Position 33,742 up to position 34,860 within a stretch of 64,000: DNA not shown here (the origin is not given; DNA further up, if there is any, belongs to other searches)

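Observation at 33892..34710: Bacterial-type Endonuclease I (Vvn/EndA family) with a signal peptide: a secreted nuclease of possible lateral origin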

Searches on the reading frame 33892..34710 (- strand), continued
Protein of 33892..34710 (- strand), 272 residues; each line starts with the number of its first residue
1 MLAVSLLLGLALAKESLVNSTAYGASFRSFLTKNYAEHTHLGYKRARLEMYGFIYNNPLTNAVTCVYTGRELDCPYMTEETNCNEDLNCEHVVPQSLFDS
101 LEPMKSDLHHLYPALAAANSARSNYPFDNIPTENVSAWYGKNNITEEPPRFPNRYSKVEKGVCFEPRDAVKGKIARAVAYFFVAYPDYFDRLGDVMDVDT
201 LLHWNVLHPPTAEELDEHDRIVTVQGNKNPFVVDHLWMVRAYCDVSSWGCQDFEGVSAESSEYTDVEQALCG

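Call 36: list_cluster_members(proteins=[P0071, P0072, P0074, P0076, P0077, P0078, P0079, P0080, P0082, P0089])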
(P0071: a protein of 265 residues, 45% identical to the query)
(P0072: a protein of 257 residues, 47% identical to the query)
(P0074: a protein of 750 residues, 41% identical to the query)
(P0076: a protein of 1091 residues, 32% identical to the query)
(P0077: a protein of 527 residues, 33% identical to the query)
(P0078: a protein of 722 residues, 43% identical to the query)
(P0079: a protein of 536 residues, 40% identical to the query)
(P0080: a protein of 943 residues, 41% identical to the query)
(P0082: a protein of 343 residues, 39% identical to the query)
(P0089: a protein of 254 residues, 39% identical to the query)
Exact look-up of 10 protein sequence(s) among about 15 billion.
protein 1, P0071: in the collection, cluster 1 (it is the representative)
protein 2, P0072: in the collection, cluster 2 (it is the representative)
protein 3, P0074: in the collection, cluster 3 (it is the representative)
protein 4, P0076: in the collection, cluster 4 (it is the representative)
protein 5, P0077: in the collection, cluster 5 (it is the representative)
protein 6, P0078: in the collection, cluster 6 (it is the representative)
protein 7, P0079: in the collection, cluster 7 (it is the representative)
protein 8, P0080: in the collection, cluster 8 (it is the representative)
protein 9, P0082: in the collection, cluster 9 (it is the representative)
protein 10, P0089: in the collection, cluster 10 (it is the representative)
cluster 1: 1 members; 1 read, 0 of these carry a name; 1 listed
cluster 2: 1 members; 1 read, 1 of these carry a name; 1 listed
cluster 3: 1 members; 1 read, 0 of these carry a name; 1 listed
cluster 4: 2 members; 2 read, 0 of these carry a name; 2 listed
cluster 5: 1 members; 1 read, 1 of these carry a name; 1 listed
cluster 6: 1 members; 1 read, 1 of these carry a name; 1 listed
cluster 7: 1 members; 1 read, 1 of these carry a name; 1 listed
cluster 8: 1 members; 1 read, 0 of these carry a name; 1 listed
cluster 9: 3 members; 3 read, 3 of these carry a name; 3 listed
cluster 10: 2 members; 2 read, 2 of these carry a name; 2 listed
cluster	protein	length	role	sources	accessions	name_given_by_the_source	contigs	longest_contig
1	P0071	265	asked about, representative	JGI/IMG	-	-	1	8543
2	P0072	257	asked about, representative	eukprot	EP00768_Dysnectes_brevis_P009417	gnl/Dysnectes_brevis/946_a1053_6710.p1 ...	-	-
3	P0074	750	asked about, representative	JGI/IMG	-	-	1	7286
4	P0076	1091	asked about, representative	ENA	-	-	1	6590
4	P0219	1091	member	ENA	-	-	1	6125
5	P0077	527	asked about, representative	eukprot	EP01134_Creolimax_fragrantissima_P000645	CFRG0645T1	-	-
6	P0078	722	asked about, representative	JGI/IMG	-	PKD repeat protein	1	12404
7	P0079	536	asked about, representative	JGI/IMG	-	endonuclease I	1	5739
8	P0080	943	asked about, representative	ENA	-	-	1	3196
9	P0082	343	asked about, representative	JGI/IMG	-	Endonuclease I/Secretion system C-terminal sorting domain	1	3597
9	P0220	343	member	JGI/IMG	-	Endonuclease I/Secretion system C-terminal sorting domain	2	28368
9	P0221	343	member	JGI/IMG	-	Endonuclease I/Secretion system C-terminal sorting domain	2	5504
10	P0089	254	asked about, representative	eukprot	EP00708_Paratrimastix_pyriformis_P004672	GAFH01003578.1.p1 GENE.GAFH01003578.1~~GAFH01003578.1.p1 ORF type:complete len:255 ...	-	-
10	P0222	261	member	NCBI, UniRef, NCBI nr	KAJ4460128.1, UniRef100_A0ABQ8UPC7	putative extracellular ribonuclease/nuclease fusion protein [Paratrimastix pyriformis] | Extracellular ribonuclease/nuclease fusion protein n=1 Tax=Paratrimastix pyriformis ...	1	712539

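Call 37: fold_search(model_id=the predicted structure, library=pdb)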
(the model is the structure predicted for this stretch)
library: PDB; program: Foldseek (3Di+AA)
matches with E <= 10: 46; with E <= 0.001: 7
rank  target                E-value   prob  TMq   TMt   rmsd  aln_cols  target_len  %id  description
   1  1oup_A                1.9e-07  1.00  0.52  0.65   5.4       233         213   21  Crystal structure of the periplasmic endonuclease Vvn complexed with octamer double stranded DNA (released 2003-08-05)
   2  2pu3                  3.3e-07  1.00  0.47  0.60   5.0       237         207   21  Structural adaptation of endonuclease I from the cold-adapted and halophilic bacterium Vibrio salmonicida (released 2008-03-18)
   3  1oup_B                3.4e-07  1.00  0.52  0.67   4.6       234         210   20  Crystal structure of the periplasmic endonuclease Vvn complexed with octamer double stranded DNA (released 2003-08-05)
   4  2vnd                  3.6e-07  1.00  0.48  0.62   6.4       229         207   20  The N69Q mutant of Vibrio cholerae endonuclease I (released 2008-02-12)
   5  2g7e                  8.6e-07  1.00  0.49  0.64   5.3       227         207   21  The 1.6 A crystal structure of Vibrio cholerae extracellular endonuclease I (released 2006-10-31)
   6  1ouo                  9.2e-07  1.00  0.50  0.63   5.2       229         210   23  Crystal structure of the periplasmic endonuclease Vvn (released 2003-08-05)
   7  2g7f                  1.0e-06  1.00  0.48  0.62   5.7       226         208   21  The 1.95 A crystal structure of Vibrio cholerae extracellular endonuclease I (released 2006-10-31)
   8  5vgb_A                3.0e-01  0.44  0.19  0.32  11.7       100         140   16  Crystal structure of NmeCas9 HNH domain bound to anti-CRISPR AcrIIC1 (released 2017-08-30)
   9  8f43                  4.0e-01  0.63  0.19  0.40   4.4        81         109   16  HNH Nuclease Domain from G. stearothermophilus Cas9, K597A mutant (released 2022-12-21)
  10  9j1y_A                4.8e-01  0.41  0.20  0.35  12.4       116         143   16  Crystal structure of Nme1Cas9 HNH domain bound to anti-CRISPR AcrIIC1Boe. (released 2026-03-04)
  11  6jdq_A                5.4e-01  0.41  0.20  0.06  13.3       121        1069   15  Crystal structure of Nme1Cas9 in complex with sgRNA (released 2019-11-06)
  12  6jhw_B                1.0e+00  0.18  0.17  0.29  13.6       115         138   15  Structure of anti-CRISPR AcrIIC3 and NmeCas9 HNH (released 2019-08-28)
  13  9ar4_A                1.3e+00  0.08  0.21  0.07  18.7       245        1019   12  CryoEM structure of ThermoCas9 in post-cleavage state bound with the DNA containing NNNNCCA PAM (released 2025-02-26)
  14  5z74_B                2.3e+00  0.04  0.18  0.13  12.8       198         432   13  Crystal structure of alkaline/neutral invertase InvB from Anabaena sp. PCC 7120 complexed with sucrose (released 2018-05-30)
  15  6fhj                  2.8e+00  0.02  0.08  0.03  11.7        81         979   11  Structural dynamics and catalytic properties of a multi-modular xanthanase, native. (released 2018-08-29)
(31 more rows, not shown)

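Call 44: find_related_loci(query=A2, collection=genome_contigs, flank=2000)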
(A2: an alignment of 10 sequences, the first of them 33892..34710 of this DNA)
Query A2 (272 aa) in genome_contigs; peptide patterns used: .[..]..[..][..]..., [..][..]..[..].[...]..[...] (x = any residue, [..] = any of these).
600 stretches matched a pattern (row limit reached: there are more); 593 encode a relative of the query (tblastn E <= 1e-3); the best 80 are kept; 80 distinct loci.
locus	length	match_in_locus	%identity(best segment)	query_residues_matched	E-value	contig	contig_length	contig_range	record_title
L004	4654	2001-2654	41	24-242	6e-47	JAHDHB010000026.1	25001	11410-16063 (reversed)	MAG: Saprospiraceae bacterium isolate MAG-6 RZ_5575, whole genome shotgun sequence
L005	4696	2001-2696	39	2-233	2e-46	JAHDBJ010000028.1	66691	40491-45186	MAG: Saprospiraceae bacterium isolate MAG-108 RZ_1163, whole genome shotgun sequence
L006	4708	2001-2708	38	2-232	2e-44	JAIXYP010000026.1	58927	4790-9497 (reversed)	MAG: Cytophagaceae bacterium isolate D8_MAG_00019 pond_D8_MAG_00019_000000000027, whole genome shotgun sequence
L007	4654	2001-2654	40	24-242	2e-44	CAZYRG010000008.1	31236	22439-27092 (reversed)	MAG TPA_asm: uncultured Flavobacteriaceae bacterium isolate binchicken_co366_66 genome assembly, contig: NODE_635_length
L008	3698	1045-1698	40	24-242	4e-46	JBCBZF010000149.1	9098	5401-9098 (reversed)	MAG: Bacteroidota bacterium isolate P01_A01_bin.108 k141_1613155_length_9098_cov_8.0000, whole genome shotgun sequence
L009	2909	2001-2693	38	1-232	3e-41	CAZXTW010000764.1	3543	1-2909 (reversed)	MAG TPA_asm: uncultured Roseivirgaceae bacterium isolate SRP135972_co2_271 genome assembly, contig: NODE_53357_length_35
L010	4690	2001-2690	36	25-252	5e-41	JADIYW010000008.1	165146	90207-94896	MAG: Bacteroidetes bacterium isolate AalE_18-Q3-R2-46_BATAC.579 tig00007797-10-1652980, whole genome shotgun sequence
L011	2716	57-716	37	23-242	1e-40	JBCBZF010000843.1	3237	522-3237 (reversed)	MAG: Bacteroidota bacterium isolate P01_A01_bin.108 k141_1722204_length_3237_cov_10.0000, whole genome shotgun sequence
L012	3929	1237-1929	35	1-232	1e-40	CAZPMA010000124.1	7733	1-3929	MAG TPA_asm: uncultured Bacteroidales bacterium isolate binchicken_co42_480 genome assembly, contig: NODE_17040_length_7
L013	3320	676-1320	38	27-242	7e-41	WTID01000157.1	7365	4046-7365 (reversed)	MAG: Flavobacteriales bacterium isolate PL36313bin_11 NODE_5202_length_7365_cov_16.172640, whole genome shotgun sequence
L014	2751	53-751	37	24-258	2e-40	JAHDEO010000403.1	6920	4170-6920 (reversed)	MAG: Saprospiraceae bacterium isolate MAG-183 RZ_29817, whole genome shotgun sequence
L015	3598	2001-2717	36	27-265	2e-40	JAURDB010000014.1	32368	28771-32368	MAG: Flavobacteriales bacterium isolate SFB_34D_100_54 NODE_14_length_32368_cov_3.700814, whole genome shotgun sequence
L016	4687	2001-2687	35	24-250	4e-40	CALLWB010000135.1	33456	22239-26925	MAG: uncultured Saprospiraceae bacterium isolate R3_Bin_METABAT__241_1 genome assembly, contig: c_000001118781, whole ge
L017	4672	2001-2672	38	15-247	7e-40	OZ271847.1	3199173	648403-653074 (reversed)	MAG: Balneola sp. isolate 79905c07-08d8-47fe-a085-cffe0b39a0e8 genome assembly, chromosome: 1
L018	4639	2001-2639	38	31-242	9e-40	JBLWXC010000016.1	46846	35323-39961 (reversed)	MAG: Balneola sp. isolate EA18-04 A18maxbin.021RE.5K@17, whole genome shotgun sequence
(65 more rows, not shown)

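Call 50: list_cluster_members(proteins=[P0073, P0075, P0020, P0128, P0183, P0074, P0173, P0163, P0021, P0029])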
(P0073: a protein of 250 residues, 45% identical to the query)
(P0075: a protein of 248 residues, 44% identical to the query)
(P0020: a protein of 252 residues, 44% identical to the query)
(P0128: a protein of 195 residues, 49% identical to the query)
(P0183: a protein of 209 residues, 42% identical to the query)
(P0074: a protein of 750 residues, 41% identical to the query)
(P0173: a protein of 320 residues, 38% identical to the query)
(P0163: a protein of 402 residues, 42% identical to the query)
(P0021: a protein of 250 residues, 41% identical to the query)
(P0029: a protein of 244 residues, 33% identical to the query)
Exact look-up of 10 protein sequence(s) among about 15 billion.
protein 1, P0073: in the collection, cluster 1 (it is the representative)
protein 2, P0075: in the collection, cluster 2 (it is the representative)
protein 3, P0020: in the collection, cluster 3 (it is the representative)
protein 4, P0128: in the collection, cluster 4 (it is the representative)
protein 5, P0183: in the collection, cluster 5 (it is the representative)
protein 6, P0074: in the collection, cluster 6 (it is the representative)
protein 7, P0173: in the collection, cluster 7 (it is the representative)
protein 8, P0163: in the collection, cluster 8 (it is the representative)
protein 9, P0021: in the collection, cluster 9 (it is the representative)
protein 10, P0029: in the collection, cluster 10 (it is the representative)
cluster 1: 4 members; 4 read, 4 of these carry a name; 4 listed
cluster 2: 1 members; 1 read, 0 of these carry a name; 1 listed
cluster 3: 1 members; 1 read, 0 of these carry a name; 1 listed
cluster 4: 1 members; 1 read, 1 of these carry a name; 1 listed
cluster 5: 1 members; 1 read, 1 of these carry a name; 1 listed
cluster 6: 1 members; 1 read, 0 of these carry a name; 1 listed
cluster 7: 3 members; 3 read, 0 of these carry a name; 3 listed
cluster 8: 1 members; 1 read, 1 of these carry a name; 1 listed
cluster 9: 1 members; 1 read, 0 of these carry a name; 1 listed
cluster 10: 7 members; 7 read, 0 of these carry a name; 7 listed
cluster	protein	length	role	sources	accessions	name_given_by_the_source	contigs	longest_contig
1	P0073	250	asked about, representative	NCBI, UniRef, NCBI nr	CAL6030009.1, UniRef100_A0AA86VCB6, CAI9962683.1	Extracellular_nuclease [Hexamita inflata] | Extracellular nuclease n=1 Tax=Hexamita inflata TaxID=28002 RepID=A0AA86VCB6_9EUKA | Extracellular nuclease [Hexamita inflata]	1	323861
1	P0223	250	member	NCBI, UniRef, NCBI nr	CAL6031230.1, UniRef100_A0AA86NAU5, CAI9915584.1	Extracellular_nuclease [Hexamita inflata] | Extracellular nuclease n=1 Tax=Hexamita inflata TaxID=28002 RepID=A0AA86NAU5_9EUKA | Extracellular nuclease [Hexamita inflata]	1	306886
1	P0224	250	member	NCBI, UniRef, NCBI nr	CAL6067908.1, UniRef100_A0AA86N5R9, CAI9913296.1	Extracellular_nuclease [Hexamita inflata] | Extracellular nuclease n=1 Tax=Hexamita inflata TaxID=28002 RepID=A0AA86N5R9_9EUKA | Extracellular nuclease [Hexamita inflata]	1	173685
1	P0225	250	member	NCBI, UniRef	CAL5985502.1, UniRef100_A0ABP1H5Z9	Extracellular_nuclease [Hexamita inflata] | Extracellular_nuclease n=1 Tax=Hexamita inflata TaxID=28002 RepID=A0ABP1H5Z9_9EUKA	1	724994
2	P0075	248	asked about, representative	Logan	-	-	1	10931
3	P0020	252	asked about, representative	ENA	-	-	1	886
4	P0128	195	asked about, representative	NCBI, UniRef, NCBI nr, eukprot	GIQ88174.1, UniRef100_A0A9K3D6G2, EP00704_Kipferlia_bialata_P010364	endonuclease I [Kipferlia bialata] | Endonuclease I n=1 Tax=Kipferlia bialata TaxID=797122 RepID=A0A9K3D6G2_9EUKA | g10364.t1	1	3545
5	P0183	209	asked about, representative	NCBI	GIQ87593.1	dndonuclease I, partial [Kipferlia bialata]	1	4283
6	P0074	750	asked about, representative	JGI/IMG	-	-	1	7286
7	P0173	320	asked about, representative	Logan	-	-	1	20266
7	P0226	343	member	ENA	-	-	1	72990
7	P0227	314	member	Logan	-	-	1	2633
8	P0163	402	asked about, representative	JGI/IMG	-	hypothetical protein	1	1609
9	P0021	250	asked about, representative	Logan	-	-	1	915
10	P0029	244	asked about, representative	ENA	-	-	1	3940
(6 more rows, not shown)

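Call 51: find_encoding_contigs(protein=P0074, flank=4000, max_places=2)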
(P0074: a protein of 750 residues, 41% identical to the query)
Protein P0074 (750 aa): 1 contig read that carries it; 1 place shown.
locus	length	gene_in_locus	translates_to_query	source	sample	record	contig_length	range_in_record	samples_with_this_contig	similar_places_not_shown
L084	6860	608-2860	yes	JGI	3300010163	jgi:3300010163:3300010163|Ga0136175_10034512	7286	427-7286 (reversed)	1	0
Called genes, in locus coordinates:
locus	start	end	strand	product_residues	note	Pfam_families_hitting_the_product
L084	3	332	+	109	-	?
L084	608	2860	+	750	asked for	PF04231:Endonuclease_1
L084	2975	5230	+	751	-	PF09759:Atx10homo_assoc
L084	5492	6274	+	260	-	-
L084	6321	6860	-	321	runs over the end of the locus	?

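Call 52: search_protein_families(library=pfam, proteins=[P0074, P0076, P0078, P0080, P0081, P0084, P0085, P0079, P0077, P0128], max_evalue=0.001)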
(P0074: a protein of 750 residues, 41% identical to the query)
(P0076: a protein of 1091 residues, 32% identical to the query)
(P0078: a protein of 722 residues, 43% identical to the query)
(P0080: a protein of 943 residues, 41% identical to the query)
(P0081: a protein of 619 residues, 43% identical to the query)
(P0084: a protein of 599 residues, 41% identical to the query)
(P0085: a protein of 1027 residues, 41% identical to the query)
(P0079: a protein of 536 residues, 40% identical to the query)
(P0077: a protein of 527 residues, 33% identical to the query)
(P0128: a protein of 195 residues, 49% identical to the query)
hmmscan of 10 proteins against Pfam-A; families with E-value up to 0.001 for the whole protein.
P0074 (750 aa): 1 family
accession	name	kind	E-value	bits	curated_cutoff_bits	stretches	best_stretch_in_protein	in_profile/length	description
PF04231.19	Endonuclease_1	-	5.7e-30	105.2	25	1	55-264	5-231/235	Endonuclease I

P0076 (1091 aa): 3 families
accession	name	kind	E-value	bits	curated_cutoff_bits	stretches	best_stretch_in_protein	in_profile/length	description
PF04231.19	Endonuclease_1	-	4.4e-60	203.8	25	2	630-793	68-233/235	Endonuclease I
PF18962.6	Por_Secre_tail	-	1.3e-11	45.1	27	1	1013-1087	2-73/75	Secretion system C-terminal sorting domain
PF13860.13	FlgD_ig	-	3e-05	24.4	27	1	1023-1076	12-73/79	FlgD Ig-like domain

P0078 (722 aa): 5 families
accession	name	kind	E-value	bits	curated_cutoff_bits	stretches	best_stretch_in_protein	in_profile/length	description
PF20009.4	GEVED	-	1.1e-39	135.6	24.4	2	554-626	1-77/78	GEVED domain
PF04231.19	Endonuclease_1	-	8.3e-38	130.9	25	1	70-245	39-234/235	Endonuclease I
PF18911.6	PKD_4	-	1.5e-12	47.8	27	1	404-486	2-85/85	PKD domain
PF18962.6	Por_Secre_tail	-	1.1e-11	45.2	27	1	649-721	1-75/75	Secretion system C-terminal sorting domain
PF00801.26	PKD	-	1e-10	41.9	23.5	1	411-481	5-77/80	PKD domain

P0080 (943 aa): 8 families
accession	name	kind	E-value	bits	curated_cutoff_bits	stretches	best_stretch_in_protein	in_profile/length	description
PF04231.19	Endonuclease_1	-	3.3e-38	132.2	25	1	52-245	33-234/235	Endonuclease I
PF00041.27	fn3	-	3.1e-27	95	25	2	524-601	2-80/84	Fibronectin type III domain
PF20009.4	GEVED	-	1.5e-24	87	24.4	1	768-842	1-78/78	GEVED domain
PF18962.6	Por_Secre_tail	-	6.8e-15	55.6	27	1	872-941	1-74/75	Secretion system C-terminal sorting domain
PF00932.25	LTD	-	7.4e-12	46.1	34.3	1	358-463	6-106/109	Lamin Tail Domain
PF16893.11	fn3_2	-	2.8e-10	40.7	27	2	614-699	2-89/89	Fibronectin type III domain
PF25059.1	FN3_DSCAM-DSCAML_C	-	2.9e-06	27.9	39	0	658-693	41-76/89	DSCAM/DSCAML C-terminal Fn3-like domain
PF25788.1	Ig_Rha78A_N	-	0.0009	19.9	27.4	0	657-699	59-101/105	Rha78A-like, N-terminal immunoglobulin domain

P0081 (619 aa): 3 families
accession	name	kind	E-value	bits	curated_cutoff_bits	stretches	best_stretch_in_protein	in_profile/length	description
PF04231.19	Endonuclease_1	-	6.5e-41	141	25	1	80-269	45-235/235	Endonuclease I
PF18962.6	Por_Secre_tail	-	1.2e-11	45.2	27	1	550-616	1-73/75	Secretion system C-terminal sorting domain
PF05345.18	He_PIG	-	2.6e-09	37.8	24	1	283-366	6-96/96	Putative Ig domain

P0084 (599 aa): 2 families
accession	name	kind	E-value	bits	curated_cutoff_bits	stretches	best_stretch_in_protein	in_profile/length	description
PF04231.19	Endonuclease_1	-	1.5e-37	130.1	25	1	48-237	38-235/235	Endonuclease I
PF04151.21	PPC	-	2.4e-16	60.8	25.9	2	392-464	5-70/70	Bacterial pre-peptidase C-terminal domain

P0085 (1027 aa): 7 families
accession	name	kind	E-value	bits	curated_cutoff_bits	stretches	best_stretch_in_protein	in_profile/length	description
PF04231.19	Endonuclease_1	-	1.6e-39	136.5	25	1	67-246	33-235/235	Endonuclease I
PF00041.27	fn3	-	2.3e-25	89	25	2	699-769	2-72/84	Fibronectin type III domain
PF20009.4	GEVED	-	2.7e-20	73.4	24.4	1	854-929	1-78/78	GEVED domain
PF00932.25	LTD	-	1.6e-13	51.4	34.3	1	445-554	3-107/109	Lamin Tail Domain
PF21605.3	CRLF2-like_D2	-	4e-06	27.3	27.3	0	635-678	26-69/94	Cytokine receptor-like factor 2-like, D2 domain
PF25059.1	FN3_DSCAM-DSCAML_C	-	5.4e-05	23.9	39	0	716-783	12-80/89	DSCAM/DSCAML C-terminal Fn3-like domain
PF18962.6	Por_Secre_tail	-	0.00016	22.4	27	1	962-1020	4-69/75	Secretion system C-terminal sorting domain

P0079 (536 aa): 1 family
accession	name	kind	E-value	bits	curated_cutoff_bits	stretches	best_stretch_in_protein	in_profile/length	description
PF04231.19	Endonuclease_1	-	8e-85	284.8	25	2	317-524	9-235/235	Endonuclease I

P0077 (527 aa): 1 family
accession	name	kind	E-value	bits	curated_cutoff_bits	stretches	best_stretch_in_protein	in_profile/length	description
PF04231.19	Endonuclease_1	-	2e-57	195.1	25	2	361-519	72-235/235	Endonuclease I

P0128 (195 aa): 1 family
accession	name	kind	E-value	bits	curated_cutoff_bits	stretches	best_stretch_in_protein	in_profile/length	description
PF04231.19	Endonuclease_1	-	1.9e-31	110.1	25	1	26-185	71-235/235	Endonuclease I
